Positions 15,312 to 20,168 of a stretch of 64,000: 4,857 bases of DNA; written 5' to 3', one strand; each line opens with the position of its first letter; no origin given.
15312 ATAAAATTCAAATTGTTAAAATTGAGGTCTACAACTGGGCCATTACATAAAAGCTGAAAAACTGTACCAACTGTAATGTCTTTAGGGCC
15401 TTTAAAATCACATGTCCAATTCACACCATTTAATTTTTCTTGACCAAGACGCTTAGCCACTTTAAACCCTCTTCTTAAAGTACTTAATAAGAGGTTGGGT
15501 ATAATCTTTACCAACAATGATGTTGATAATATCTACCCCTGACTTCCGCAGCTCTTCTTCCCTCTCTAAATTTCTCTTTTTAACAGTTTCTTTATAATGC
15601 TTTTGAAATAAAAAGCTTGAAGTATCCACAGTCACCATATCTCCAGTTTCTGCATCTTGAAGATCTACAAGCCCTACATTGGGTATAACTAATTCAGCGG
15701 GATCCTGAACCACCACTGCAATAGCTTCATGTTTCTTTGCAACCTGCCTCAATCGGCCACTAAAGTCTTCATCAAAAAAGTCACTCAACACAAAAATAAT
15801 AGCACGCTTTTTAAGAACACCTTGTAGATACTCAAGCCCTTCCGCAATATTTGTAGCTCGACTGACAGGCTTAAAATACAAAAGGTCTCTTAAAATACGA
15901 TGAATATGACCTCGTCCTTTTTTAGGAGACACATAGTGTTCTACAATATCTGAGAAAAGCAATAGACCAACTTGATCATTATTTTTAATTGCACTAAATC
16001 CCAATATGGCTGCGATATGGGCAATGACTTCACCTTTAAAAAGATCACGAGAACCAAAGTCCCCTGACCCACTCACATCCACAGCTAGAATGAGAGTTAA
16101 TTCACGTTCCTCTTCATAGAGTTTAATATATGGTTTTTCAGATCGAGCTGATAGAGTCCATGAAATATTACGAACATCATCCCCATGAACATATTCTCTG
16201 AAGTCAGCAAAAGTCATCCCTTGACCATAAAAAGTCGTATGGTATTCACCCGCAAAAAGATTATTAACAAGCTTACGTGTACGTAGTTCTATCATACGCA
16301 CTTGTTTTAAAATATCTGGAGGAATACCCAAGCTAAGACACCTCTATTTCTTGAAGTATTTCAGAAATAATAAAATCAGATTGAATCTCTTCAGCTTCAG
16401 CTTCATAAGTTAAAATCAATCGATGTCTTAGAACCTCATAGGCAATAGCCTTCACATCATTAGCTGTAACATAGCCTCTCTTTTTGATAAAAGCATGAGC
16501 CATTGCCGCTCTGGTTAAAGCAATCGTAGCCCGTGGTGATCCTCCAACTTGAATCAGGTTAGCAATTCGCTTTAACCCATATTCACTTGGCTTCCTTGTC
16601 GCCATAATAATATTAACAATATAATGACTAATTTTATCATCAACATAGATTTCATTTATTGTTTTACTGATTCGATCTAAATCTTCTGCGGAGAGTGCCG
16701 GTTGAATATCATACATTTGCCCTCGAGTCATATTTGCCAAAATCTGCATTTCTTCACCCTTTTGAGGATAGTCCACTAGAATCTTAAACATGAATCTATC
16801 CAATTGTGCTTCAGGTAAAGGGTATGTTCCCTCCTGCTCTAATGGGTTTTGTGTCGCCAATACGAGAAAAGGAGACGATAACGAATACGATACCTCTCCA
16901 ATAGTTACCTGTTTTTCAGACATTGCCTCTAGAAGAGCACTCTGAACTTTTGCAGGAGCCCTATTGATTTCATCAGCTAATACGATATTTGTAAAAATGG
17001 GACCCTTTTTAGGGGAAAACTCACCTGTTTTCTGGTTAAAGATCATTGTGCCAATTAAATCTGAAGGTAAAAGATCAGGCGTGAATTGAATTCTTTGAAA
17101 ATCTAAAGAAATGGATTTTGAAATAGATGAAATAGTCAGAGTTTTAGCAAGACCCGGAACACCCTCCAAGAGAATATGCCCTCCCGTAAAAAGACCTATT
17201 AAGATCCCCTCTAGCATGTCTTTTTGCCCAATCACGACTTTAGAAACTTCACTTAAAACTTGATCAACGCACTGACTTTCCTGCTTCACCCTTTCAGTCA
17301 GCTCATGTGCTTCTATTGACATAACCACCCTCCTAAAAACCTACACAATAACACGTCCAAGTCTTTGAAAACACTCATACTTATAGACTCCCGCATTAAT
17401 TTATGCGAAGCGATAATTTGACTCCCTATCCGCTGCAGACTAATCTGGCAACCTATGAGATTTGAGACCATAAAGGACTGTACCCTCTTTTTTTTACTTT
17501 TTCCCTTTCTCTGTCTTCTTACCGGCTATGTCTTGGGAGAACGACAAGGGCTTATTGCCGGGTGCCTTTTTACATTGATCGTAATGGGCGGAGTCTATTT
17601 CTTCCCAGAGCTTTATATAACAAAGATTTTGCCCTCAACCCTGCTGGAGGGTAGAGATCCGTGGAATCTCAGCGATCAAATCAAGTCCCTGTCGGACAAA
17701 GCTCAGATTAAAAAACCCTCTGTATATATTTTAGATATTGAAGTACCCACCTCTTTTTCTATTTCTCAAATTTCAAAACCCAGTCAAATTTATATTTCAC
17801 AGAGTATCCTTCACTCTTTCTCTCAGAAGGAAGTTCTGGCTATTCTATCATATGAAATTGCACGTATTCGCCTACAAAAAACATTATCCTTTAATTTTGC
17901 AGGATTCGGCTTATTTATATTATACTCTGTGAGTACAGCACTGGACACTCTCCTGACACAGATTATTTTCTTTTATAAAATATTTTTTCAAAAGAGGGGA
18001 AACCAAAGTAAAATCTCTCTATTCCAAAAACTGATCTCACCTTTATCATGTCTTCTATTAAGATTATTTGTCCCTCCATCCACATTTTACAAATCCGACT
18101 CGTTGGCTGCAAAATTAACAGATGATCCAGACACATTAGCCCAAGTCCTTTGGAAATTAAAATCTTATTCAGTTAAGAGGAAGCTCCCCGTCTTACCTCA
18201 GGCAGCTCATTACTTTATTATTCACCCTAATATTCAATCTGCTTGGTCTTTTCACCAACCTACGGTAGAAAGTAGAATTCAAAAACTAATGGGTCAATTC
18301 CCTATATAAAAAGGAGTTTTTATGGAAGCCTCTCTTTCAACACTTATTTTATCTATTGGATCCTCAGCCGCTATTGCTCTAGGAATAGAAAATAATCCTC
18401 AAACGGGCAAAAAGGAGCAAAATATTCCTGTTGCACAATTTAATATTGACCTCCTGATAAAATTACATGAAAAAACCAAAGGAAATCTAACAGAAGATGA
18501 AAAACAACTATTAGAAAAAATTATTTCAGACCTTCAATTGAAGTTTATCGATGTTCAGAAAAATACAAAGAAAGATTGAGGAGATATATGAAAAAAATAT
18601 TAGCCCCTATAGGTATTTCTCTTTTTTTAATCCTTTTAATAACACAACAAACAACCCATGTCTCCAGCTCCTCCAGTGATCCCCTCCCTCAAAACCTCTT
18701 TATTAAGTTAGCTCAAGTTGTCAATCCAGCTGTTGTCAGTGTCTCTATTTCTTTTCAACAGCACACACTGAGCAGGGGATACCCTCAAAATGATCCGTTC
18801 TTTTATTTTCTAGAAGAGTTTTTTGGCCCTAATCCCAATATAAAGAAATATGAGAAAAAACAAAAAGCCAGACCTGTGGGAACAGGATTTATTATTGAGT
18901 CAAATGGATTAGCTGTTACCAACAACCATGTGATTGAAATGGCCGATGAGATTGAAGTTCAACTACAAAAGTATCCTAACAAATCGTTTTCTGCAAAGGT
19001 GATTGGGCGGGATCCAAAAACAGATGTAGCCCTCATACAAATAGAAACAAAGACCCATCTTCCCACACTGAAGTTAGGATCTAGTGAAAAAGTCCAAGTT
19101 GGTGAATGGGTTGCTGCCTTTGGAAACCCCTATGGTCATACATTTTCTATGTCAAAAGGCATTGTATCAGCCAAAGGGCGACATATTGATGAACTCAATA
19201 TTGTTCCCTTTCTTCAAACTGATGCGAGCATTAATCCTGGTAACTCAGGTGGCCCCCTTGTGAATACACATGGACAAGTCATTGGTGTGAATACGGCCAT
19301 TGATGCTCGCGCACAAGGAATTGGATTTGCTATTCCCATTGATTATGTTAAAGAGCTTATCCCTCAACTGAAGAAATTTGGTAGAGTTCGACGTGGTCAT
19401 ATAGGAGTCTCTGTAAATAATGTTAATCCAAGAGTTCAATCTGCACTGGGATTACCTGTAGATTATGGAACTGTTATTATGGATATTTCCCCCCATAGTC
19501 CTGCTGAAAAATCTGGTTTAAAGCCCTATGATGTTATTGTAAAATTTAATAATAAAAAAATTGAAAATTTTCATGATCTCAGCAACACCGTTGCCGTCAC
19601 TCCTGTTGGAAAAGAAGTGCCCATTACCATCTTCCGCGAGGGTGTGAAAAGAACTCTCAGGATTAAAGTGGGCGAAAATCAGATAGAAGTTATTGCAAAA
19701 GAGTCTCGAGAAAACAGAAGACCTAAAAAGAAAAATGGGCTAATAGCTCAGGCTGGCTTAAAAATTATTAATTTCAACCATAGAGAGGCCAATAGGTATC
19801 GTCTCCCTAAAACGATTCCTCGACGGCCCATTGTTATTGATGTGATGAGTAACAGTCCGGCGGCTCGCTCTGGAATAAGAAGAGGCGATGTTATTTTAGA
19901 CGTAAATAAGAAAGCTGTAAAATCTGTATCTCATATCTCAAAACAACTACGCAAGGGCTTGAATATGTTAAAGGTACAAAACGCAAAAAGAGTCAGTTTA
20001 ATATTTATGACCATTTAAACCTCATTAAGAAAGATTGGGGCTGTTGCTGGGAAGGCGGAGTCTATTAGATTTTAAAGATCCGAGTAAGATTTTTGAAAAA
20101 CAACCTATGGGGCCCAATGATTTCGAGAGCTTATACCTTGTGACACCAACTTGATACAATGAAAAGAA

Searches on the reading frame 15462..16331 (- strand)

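Call 12: search_protein_families(library=pfam, proteins=[window:15462-16331:-], max_evalue=0.001)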
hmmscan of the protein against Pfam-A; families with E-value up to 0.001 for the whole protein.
window:15462-16331:- (289 aa): 3 families
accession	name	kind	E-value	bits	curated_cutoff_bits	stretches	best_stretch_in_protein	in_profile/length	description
PF01882.25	DUF58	-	1.3e-70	237.4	23.4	1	43-253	1-213/216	Protein of unknown function DUF58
PF13519.12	VWA_2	-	7.6e-15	55.9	27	1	80-185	1-106/107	von Willebrand factor type A domain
PF05762.20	VWA_CoxE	-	0.00051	20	26.4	0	74-198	53-173/222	VWA domain containing CoxE-like protein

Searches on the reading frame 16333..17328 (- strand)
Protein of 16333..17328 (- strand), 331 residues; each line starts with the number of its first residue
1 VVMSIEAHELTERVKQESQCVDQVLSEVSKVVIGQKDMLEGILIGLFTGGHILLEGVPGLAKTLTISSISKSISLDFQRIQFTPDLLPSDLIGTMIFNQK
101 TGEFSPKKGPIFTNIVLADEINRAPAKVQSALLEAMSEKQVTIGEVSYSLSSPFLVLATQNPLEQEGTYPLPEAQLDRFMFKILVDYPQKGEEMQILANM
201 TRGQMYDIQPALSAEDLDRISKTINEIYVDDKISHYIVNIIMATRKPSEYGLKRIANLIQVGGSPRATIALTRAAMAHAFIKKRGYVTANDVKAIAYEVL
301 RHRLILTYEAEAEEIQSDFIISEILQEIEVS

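Call 12: search_protein_families(library=pfam, proteins=[window:16333-17328:-], max_evalue=0.001)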
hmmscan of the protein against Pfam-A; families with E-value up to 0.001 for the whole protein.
window:16333-17328:- (331 aa): 7 families
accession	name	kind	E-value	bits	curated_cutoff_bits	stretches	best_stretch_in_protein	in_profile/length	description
PF07726.17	AAA_3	-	1.5e-64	216.2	27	1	51-181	1-131/131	ATPase family associated with various cellular activities (AAA)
PF17863.7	AAA_lid_2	-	2.6e-20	72.4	22.7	1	254-324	4-74/74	AAA lid domain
PF07728.20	AAA_5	-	2.3e-12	47.5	22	1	51-179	1-139/139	AAA domain (dynein-related subfamily)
PF20030.5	bpMoxR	-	4.1e-12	46.1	27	1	21-199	3-180/205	MoxR domain in the MoxR-vWA-beta-propeller ternary systems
PF00493.29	MCM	-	1.2e-06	28.3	23.3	1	12-164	6-175/224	MCM P-loop domain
PF00004.35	AAA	-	0.0001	23.2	21.2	1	52-185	1-129/131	ATPase family associated with various cellular activities (AAA)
PF00158.32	Sigma54_activat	-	0.00072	19.7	20.2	0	51-166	24-148/168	Sigma-54 interaction domain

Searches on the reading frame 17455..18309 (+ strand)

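Call 12: search_protein_families(library=pfam, proteins=[window:17455-18309:+], max_evalue=0.001)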
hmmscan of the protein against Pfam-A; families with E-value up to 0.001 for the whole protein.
window:17455-18309:+ (284 aa): 1 family
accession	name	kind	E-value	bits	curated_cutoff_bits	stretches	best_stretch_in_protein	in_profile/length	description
PF01435.24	Peptidase_M48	-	7.9e-07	29.5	20.3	1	72-278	7-182/186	Peptidase family M48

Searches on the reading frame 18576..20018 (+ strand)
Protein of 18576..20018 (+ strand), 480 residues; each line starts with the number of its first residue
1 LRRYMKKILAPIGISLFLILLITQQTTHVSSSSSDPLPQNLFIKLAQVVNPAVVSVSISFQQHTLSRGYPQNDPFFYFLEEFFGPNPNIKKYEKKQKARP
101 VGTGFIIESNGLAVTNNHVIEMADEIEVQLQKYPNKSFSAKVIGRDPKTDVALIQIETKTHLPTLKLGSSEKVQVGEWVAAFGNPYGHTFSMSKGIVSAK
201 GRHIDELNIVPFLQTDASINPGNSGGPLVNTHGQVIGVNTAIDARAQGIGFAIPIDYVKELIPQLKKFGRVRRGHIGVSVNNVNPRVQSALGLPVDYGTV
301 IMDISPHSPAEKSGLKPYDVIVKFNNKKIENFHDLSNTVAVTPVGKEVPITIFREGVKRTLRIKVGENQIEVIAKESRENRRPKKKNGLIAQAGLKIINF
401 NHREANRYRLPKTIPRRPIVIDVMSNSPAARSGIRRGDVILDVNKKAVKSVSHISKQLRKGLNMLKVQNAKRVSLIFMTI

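Call 12: search_protein_families(library=pfam, proteins=[window:18576-20018:+], max_evalue=0.001)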
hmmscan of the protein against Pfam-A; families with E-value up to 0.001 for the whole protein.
window:18576-20018:+ (480 aa): 7 families
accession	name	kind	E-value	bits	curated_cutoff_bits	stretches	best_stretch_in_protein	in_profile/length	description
PF13365.12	Trypsin_2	-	1.5e-34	120.3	27.6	1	102-238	1-144/144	Trypsin-like peptidase domain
PF13180.12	PDZ_2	-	5.1e-25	88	27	2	274-365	1-80/80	PDZ domain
PF17820.7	PDZ_6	-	2.7e-20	72.3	27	2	420-467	2-52/54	PDZ domain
PF00089.32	Trypsin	-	2.3e-19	70.5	20.6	1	100-262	25-220/220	Trypsin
PF00595.29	PDZ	-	8.4e-19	68.2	23.2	2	270-352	7-80/81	PDZ domain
PF04495.20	GRASP55_65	-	2.2e-06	28.5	27.7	0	295-359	41-105/138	GRASP55/65 PDZ-like domain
PF14685.13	PDZ_Tricorn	-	0.0006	20.2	25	0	406-459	12-65/88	Tricorn protease PDZ domain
